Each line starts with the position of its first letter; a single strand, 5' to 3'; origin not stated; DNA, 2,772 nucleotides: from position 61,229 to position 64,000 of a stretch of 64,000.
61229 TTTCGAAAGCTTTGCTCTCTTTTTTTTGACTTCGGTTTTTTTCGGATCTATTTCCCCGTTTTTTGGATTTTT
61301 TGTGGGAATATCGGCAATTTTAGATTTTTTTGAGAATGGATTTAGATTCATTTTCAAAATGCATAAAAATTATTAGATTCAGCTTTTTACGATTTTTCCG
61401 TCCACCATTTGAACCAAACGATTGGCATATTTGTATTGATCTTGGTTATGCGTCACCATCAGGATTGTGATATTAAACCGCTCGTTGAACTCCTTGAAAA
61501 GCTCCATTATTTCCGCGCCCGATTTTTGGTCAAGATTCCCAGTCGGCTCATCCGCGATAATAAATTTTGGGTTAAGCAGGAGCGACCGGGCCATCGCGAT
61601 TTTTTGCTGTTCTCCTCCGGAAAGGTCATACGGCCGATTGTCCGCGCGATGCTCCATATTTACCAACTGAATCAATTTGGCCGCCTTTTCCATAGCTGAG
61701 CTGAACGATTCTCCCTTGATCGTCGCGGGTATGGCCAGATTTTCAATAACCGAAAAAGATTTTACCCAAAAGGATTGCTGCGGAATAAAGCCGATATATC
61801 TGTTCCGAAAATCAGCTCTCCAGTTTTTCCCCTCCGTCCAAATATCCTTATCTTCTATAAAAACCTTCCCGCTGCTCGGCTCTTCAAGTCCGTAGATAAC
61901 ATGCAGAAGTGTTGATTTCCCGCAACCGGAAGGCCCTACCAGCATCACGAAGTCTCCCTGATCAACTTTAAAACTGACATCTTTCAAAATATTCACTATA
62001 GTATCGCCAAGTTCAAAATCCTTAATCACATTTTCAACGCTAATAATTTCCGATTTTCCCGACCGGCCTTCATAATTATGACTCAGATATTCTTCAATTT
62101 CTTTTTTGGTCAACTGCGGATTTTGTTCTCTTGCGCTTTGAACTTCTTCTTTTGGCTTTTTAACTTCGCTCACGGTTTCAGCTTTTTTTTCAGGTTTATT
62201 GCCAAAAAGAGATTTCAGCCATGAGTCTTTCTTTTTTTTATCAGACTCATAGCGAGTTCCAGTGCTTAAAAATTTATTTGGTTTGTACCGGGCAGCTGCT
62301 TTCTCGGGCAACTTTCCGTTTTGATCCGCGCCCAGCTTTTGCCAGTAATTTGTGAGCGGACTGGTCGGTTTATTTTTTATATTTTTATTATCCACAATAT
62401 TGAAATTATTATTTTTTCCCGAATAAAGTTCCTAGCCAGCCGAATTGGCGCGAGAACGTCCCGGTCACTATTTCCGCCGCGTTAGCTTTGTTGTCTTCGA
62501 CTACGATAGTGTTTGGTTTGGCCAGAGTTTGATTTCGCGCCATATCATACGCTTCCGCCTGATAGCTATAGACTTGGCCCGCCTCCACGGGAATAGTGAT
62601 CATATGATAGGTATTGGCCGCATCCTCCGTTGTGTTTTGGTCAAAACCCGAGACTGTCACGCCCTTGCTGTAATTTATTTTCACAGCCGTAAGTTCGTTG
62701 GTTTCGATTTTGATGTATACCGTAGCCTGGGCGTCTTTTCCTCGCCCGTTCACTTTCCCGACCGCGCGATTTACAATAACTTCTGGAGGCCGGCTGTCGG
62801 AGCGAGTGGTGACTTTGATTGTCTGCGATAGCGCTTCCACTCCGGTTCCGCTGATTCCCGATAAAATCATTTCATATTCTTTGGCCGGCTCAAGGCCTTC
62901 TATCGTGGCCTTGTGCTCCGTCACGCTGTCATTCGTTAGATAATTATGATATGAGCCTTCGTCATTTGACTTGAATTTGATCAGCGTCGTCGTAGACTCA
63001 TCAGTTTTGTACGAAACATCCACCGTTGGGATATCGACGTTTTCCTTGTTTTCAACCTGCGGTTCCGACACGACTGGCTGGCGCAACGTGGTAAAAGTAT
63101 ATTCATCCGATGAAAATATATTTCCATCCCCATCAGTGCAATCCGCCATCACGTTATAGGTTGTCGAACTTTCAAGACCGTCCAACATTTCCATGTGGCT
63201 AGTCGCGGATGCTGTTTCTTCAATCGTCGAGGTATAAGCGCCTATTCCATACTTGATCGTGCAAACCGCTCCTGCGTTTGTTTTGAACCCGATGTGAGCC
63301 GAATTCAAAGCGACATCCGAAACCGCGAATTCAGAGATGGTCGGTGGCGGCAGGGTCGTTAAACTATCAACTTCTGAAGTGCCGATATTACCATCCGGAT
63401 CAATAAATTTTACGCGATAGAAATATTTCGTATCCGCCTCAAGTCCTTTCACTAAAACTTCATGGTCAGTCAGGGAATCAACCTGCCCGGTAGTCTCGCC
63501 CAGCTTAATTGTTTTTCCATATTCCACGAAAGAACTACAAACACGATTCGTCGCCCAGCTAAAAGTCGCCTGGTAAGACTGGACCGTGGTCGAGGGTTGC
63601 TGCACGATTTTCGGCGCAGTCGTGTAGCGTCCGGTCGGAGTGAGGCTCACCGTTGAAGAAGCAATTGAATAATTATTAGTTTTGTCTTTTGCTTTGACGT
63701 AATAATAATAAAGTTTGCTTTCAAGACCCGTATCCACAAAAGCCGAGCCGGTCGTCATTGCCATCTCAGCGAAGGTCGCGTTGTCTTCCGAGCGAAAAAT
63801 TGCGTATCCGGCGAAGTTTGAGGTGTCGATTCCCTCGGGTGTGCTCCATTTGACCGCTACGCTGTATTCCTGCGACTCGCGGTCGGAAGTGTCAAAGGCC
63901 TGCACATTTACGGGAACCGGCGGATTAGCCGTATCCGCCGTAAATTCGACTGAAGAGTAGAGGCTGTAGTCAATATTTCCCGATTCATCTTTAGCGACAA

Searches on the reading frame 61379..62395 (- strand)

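Call 7: search_protein_families(library=pfam, proteins=[window:61379-62395:-])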
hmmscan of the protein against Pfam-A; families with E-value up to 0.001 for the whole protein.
window:61379-62395:- (338 aa): 3 families
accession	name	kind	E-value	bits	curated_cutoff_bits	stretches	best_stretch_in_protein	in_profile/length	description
PF00005.33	ABC_tran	-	4e-33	115.4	25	1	137-285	1-136/137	ABC transporter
PF13304.12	AAA_21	-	4.4e-07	30.7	27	0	245-317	225-299/304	AAA domain, putative AbiEii toxin, Type IV TA system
PF02463.25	SMC_N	-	1.2e-06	28.5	40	1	148-331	25-212/220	RecF/RecN/SMC N terminal domain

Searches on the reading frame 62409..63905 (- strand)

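Call 7: search_protein_families(library=pfam, proteins=[window:62409-63905:-])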
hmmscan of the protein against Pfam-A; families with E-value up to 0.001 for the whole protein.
window:62409-63905:- (498 aa): 4 families
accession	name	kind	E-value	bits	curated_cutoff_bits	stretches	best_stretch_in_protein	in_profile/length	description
PF00041.27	fn3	-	1.3e-12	48.2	25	0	106-173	9-74/84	Fibronectin type III domain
PF16656.11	Pur_ac_phosph_N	-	1.2e-10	42.2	30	1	106-184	9-93/93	Purple acid Phosphatase, N-terminal domain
PF25059.1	FN3_DSCAM-DSCAML_C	-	4.5e-05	24.2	39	0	309-367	25-81/89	DSCAM/DSCAML C-terminal Fn3-like domain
PF24421.1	Ig_J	-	0.00033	21.1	29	0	9-76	21-88/104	Tip attachment protein J, Ig-like domain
